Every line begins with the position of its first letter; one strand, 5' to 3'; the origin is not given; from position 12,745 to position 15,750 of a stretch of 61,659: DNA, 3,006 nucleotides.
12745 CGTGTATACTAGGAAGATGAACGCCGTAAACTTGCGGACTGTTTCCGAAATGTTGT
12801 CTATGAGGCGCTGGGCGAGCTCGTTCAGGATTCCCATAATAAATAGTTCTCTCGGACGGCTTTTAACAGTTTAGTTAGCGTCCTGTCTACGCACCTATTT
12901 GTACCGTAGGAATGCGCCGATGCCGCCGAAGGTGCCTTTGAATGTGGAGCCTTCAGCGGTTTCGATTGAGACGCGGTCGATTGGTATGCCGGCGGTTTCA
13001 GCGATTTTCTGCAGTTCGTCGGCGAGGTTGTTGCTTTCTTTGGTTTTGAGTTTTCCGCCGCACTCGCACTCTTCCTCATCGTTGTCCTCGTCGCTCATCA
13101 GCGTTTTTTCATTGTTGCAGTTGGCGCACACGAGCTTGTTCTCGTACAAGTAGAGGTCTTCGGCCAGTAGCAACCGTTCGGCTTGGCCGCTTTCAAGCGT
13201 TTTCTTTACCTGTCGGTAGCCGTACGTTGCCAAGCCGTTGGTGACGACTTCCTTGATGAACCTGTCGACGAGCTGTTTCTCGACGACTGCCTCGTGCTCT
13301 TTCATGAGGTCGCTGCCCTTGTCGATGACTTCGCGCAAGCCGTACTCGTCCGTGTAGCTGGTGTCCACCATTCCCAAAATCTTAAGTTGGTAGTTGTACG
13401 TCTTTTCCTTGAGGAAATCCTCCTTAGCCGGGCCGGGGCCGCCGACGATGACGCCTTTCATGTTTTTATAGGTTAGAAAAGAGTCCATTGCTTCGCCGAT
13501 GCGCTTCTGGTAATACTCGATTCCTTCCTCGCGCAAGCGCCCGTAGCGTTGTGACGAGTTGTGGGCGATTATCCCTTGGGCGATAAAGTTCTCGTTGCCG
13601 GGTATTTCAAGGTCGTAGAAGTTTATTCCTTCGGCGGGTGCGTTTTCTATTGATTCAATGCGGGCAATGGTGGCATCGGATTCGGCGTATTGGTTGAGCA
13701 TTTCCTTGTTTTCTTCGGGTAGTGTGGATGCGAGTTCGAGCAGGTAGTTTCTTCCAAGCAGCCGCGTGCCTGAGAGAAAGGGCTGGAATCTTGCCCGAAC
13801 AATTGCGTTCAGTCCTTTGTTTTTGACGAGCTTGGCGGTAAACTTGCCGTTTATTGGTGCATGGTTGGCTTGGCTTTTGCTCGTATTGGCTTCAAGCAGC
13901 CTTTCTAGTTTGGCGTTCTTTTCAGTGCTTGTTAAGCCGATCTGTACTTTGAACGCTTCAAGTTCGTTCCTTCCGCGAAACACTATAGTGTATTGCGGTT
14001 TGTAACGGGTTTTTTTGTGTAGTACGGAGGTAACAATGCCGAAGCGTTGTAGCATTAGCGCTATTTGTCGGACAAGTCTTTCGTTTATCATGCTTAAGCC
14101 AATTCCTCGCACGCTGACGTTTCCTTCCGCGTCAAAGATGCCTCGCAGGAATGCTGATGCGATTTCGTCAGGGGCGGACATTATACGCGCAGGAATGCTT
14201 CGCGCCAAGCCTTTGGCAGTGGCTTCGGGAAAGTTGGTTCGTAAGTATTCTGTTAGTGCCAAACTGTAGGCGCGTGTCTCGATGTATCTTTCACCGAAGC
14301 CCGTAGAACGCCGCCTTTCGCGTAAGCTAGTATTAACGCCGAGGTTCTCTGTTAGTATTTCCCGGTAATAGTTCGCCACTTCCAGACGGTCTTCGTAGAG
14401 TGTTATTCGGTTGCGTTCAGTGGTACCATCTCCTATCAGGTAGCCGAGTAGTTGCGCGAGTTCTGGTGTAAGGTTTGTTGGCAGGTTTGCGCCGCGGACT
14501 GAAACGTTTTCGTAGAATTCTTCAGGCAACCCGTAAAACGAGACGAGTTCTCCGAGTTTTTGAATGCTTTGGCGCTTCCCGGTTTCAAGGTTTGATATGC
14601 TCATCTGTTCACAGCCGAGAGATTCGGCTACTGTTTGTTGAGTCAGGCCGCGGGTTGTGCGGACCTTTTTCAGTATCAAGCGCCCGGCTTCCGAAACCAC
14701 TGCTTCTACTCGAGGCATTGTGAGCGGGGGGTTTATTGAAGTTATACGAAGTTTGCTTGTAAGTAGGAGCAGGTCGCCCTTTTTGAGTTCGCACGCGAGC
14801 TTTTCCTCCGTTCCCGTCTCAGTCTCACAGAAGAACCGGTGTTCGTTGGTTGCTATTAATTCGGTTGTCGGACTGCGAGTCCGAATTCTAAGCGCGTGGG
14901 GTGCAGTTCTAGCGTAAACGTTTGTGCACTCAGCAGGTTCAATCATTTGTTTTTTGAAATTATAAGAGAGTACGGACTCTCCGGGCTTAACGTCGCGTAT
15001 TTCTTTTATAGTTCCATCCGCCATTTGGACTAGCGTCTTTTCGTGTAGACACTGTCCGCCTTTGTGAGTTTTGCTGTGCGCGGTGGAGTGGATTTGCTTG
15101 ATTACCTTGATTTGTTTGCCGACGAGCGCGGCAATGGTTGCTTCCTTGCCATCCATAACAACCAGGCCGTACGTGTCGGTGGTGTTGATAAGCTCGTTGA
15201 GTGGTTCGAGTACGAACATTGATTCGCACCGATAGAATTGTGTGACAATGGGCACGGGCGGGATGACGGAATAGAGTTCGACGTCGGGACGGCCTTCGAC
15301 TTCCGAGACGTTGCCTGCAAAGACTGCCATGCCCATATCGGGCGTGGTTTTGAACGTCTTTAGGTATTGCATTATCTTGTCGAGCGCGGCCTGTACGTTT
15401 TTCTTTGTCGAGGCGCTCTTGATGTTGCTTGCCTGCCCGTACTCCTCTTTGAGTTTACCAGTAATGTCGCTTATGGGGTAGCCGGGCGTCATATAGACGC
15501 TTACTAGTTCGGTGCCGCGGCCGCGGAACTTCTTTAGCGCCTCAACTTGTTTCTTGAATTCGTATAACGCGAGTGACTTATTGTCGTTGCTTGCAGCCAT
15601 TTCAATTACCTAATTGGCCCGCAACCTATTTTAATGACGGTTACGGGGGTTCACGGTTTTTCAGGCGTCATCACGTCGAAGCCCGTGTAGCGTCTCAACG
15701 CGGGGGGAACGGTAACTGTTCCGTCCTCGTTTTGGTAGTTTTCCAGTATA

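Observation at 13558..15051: Intein splits aRF1 immediately after the catalytic GGQ glutamine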

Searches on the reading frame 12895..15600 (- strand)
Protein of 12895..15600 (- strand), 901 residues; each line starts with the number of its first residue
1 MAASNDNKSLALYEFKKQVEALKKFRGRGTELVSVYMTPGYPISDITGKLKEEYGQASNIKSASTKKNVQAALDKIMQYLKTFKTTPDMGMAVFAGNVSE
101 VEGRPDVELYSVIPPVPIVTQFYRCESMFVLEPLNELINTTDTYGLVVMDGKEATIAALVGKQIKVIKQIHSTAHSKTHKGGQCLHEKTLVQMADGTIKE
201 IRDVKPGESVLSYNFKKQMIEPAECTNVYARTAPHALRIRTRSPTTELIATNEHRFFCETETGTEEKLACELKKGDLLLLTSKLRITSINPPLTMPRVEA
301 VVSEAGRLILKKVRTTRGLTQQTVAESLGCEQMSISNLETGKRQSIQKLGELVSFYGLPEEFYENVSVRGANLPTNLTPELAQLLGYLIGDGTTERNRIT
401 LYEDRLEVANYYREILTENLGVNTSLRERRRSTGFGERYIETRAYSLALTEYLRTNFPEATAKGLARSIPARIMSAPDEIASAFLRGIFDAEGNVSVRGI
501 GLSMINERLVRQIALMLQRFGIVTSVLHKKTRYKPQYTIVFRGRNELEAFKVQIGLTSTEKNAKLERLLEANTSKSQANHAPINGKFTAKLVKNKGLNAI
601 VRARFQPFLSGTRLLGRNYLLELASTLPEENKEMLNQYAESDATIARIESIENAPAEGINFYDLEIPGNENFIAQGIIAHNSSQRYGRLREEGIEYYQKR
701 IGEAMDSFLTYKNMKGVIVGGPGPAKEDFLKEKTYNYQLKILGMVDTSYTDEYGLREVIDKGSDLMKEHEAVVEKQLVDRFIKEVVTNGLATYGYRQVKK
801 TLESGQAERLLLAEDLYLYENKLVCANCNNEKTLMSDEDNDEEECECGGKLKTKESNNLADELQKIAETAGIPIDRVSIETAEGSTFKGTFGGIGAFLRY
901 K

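Call 5: search_protein_families(library=pfam, proteins=[window:12895-15600:-], max_evalue=0.01)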
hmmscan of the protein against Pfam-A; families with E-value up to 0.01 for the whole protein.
window:12895-15600:- (901 aa): 10 families
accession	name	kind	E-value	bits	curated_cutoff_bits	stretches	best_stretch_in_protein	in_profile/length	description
PF03464.20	eRF1_2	-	1.4e-25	90.6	27.1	2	681-767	41-132/133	eRF1 domain 2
PF14528.11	LAGLIDADG_3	-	1.4e-23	83.4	22.5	2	481-555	3-82/82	LAGLIDADG-like domain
PF14890.11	Intein_splicing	-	1.6e-19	70.7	35.8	1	193-681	3-155/155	Intein splicing domain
PF03465.20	eRF1_3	-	1.1e-16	61.7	25.8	1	773-901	3-105/106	eRF1 domain 3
PF03463.20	eRF1_1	-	1.8e-11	44.6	23.8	1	18-137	3-122/123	eRF1 domain 1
PF01381.28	HTH_3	-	1.4e-07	31.9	23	1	310-361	1-53/55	Helix-turn-helix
PF13560.12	HTH_31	-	4.9e-07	30.4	27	1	310-361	6-59/64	Helix-turn-helix domain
PF18854.6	baeRF_family10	-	5.3e-06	27.2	27.1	0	681-748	59-126/143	Bacterial archaeo-eukaryotic release factor family 10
PF01079.26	Hint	-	5.5e-05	23.3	29.7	1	174-273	3-109/213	Hint module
PF12844.13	HTH_19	-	0.00035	20.9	30.2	1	310-343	4-37/64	Helix-turn-helix domain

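Call 6: search_protein_families(library=ncbifam, proteins=[window:12895-15600:-], max_evalue=0.01)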
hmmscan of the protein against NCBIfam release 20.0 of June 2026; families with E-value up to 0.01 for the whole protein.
window:12895-15600:- (901 aa): 20 families
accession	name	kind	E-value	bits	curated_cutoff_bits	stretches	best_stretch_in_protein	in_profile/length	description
TIGR03676.1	aRF1_eRF1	equivalog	9.3e-123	410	234.7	2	12-185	2-175/403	peptide chain release factor aRF-1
NF005852.0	PRK07773.1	equivalog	1.2e-22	80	780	1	380-682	507-827/886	replicative DNA helicase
NF011491.0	PRK14898.1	equivalog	2.6e-18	65.5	783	1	373-684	235-546/860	DNA-directed RNA polymerase subunit A''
NF011418.0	PRK14845.1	equivalog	7.4e-14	50.5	756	1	443-573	194-316/1049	translation initiation factor IF-2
NF003157.0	PRK04132.1-2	equivalog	1.3e-12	46.6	1103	1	376-571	167-355/864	replication factor C small subunit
NF038098.1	GyrA_w_intein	exception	1.3e-12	46.5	1850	1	382-689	240-545/1232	intein-containing DNA gyrase subunit A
NF003159.0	PRK04132.1-4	equivalog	1.9e-12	46.1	999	1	380-576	179-352/852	replication factor C small subunit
NF038162.1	RtcB_rel_intein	exception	3.2e-12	45.3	1150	1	379-686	238-583/961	intein-containing RtcB family protein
TIGR00111.1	pelota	equivalog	1.7e-11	44.1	177.65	1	688-823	173-304/351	mRNA surveillance protein pelota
NF045703.1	rSAM_Tes_intein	exception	2.5e-11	42.1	1700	1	214-528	208-514/1040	tetraether lipid synthase Tes, intein-containing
NF006207.0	PRK08332.1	equivalog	2.6e-11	41.5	2400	1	451-573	464-580/1684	vitamin B12-dependent ribonucleotide reductase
NF038136.1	rSAM_Rv_intein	exception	9.4e-10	37.9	700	1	179-260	71-152/574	intein-containing Rv2578c family radical SAM protein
NF011287.0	PRK14698.1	equivalog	6.5e-08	31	1238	1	325-553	338-560/1017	V-type ATP synthase subunit A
TIGR01443.1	intein_Cterm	domain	2.6e-06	27.5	15.6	1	661-682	2-24/24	intein C-terminal splicing region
TIGR03070.1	couple_hipB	subfamily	8e-06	25.7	71.65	1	309-344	6-41/58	type II toxin-antitoxin system Y4mF family antitoxin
TIGR01445.1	intein_Nterm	domain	1.4e-05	26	24.5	1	184-257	1-82/83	intein N-terminal splicing region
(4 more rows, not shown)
